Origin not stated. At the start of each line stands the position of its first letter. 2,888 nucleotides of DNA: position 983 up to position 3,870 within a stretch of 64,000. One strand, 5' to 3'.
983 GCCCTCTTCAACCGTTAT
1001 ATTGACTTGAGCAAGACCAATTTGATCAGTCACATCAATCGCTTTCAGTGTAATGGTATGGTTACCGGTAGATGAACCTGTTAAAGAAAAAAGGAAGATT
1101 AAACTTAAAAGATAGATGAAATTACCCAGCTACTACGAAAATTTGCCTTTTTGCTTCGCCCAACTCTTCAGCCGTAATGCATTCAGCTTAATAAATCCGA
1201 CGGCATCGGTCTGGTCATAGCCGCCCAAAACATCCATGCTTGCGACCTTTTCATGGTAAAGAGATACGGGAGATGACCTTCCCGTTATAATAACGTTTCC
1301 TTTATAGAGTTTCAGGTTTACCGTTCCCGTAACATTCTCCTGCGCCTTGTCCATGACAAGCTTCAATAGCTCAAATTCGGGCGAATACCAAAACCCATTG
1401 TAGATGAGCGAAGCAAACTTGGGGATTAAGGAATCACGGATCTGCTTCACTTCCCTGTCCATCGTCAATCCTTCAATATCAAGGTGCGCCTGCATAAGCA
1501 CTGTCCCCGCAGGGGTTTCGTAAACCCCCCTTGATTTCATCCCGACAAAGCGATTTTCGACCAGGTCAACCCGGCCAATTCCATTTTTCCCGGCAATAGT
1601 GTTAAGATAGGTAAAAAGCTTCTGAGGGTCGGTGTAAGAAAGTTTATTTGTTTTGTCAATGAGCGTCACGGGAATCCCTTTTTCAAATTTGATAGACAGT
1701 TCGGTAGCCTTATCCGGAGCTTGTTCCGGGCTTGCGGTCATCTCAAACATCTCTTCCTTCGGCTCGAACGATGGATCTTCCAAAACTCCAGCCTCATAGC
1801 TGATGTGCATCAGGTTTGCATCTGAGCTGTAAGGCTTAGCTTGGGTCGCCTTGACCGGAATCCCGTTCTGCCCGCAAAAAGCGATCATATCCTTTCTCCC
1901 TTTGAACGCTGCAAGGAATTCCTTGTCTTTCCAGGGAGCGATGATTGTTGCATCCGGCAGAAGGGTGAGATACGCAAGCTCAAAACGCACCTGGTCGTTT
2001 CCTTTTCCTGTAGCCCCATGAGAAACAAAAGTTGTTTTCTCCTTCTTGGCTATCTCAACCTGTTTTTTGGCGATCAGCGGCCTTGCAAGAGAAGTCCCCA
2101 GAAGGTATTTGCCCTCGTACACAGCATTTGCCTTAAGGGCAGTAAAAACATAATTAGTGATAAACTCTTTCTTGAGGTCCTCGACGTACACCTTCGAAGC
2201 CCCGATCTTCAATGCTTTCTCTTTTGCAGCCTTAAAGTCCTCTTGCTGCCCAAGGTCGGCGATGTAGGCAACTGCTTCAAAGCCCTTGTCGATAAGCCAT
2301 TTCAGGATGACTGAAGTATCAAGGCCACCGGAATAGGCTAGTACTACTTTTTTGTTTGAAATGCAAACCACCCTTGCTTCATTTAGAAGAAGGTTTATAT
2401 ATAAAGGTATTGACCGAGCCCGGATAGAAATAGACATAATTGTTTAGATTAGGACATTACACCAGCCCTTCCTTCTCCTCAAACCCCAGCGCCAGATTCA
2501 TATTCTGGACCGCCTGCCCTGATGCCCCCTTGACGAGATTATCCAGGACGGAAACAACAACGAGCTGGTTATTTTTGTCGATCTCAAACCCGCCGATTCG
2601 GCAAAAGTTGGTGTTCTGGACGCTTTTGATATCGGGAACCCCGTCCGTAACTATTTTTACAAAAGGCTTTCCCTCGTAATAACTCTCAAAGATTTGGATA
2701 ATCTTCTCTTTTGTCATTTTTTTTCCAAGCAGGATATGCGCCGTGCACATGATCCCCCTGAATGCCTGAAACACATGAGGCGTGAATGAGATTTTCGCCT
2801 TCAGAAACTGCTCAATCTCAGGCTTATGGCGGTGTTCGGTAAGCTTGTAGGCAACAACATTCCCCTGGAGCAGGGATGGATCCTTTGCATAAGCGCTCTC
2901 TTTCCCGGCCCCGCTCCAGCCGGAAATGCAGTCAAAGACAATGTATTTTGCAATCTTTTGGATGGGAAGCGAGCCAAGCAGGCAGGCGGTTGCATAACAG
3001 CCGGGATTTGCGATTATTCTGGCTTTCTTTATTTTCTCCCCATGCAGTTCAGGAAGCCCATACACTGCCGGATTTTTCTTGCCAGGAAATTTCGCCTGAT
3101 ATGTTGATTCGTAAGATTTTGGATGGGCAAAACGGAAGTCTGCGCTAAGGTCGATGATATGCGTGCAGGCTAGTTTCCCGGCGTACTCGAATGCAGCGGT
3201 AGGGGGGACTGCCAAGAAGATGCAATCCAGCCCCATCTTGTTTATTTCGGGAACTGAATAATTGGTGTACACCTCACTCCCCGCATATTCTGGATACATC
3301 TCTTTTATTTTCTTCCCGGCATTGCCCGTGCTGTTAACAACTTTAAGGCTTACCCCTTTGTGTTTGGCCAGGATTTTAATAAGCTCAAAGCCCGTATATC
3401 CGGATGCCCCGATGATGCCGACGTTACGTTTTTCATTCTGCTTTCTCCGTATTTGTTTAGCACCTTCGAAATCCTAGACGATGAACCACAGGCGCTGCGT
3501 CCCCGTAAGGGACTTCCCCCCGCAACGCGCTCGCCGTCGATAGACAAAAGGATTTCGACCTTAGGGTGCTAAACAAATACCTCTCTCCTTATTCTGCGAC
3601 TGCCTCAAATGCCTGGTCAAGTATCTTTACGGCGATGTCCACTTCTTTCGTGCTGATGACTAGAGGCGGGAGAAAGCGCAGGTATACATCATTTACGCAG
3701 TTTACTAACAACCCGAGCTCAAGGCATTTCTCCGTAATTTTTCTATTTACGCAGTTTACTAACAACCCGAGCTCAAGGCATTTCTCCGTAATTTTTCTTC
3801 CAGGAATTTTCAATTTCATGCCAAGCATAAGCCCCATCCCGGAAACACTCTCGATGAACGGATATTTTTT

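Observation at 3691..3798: Perfect in-frame 54-bp tandem duplication inside argD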

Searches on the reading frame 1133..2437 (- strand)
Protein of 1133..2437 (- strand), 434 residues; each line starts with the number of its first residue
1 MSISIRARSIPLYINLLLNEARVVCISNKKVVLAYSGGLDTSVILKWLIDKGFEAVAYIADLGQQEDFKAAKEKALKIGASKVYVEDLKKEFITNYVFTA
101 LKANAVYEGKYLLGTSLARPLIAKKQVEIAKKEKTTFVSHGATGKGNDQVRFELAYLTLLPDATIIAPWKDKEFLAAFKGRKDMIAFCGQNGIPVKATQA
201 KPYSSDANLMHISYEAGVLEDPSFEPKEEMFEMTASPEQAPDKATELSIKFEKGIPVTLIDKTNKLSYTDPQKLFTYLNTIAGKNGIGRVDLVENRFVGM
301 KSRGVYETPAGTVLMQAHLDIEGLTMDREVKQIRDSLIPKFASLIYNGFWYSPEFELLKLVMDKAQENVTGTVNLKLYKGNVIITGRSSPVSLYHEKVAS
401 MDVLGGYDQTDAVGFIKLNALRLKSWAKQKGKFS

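Call 15: find_encoding_contigs(protein=window:1133-2437:-, flank=4000, max_places=10)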
Protein window:1133-2437:- (434 aa): 2 contigs read that carry it; 2 places shown.
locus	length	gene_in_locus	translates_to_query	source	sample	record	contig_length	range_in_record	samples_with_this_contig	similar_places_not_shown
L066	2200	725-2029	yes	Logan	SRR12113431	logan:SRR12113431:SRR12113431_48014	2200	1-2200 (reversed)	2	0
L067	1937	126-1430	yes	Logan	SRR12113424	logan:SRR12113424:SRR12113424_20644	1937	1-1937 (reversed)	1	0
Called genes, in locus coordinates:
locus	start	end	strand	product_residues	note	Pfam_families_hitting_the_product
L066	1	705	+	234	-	?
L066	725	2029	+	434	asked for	PF00764:Arginosuc_synth, PF20979:Arginosuc_syn_C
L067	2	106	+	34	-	?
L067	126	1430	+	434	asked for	PF00764:Arginosuc_synth, PF20979:Arginosuc_syn_C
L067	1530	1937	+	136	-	?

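Call 52: list_cluster_members(proteins=[window:1133-2437:-, L001:2307-3281:+, window:4898-5887:-, window:2457-3299:-])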
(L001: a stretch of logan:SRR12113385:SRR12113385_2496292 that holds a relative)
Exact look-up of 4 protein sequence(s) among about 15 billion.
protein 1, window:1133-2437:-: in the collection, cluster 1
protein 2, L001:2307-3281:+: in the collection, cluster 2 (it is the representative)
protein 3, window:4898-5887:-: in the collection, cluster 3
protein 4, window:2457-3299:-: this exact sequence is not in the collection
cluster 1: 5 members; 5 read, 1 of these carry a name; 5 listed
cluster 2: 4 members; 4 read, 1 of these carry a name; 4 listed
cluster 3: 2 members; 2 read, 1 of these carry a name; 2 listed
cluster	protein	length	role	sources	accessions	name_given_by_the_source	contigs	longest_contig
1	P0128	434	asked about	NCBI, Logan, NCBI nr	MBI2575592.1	argininosuccinate synthase [Candidatus Woesearchaeota archaeon]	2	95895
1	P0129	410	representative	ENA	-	-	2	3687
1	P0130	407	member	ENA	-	-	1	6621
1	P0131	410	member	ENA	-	-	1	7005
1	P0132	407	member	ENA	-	-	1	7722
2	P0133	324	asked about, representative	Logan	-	-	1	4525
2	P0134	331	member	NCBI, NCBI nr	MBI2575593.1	N-acetyl-gamma-glutamyl-phosphate reductase [Candidatus Woesearchaeota archaeon]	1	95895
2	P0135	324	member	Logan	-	-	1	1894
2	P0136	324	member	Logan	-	-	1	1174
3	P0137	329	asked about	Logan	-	-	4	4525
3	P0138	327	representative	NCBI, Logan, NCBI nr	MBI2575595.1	dihydrodipicolinate synthase family protein [Candidatus Woesearchaeota archaeon]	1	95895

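Call 53: find_encoding_contigs(protein=P0135, flank=3000, max_places=6)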
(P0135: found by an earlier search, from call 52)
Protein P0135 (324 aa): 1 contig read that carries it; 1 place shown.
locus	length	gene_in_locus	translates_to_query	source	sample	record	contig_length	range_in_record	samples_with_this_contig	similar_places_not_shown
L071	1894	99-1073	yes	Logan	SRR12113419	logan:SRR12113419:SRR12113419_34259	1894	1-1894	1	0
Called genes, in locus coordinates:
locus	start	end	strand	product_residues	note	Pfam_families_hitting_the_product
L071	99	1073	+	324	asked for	PF01118:Semialdhyde_dh, PF22698:Semialdhyde_dhC_1, PF02774:Semialdhyde_dhC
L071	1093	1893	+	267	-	?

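Call 54: find_encoding_contigs(protein=P0136, flank=3000, max_places=6)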
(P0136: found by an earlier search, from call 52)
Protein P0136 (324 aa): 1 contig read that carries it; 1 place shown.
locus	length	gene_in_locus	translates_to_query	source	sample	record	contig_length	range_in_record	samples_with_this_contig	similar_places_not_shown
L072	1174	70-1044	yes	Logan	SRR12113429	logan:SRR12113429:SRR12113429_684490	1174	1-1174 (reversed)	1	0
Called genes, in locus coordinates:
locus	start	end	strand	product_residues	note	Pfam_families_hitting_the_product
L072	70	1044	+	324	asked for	PF01118:Semialdhyde_dh, PF22698:Semialdhyde_dhC_1, PF02774:Semialdhyde_dhC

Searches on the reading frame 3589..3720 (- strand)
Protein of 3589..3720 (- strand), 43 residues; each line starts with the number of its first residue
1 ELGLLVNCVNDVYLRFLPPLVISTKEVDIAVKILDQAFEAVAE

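Call 45: find_encoding_contigs(protein=window:3589-3720:-, flank=3000, max_places=10)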
Protein window:3589-3720:- (43 aa): no gene with exactly this product is on record in the collection.
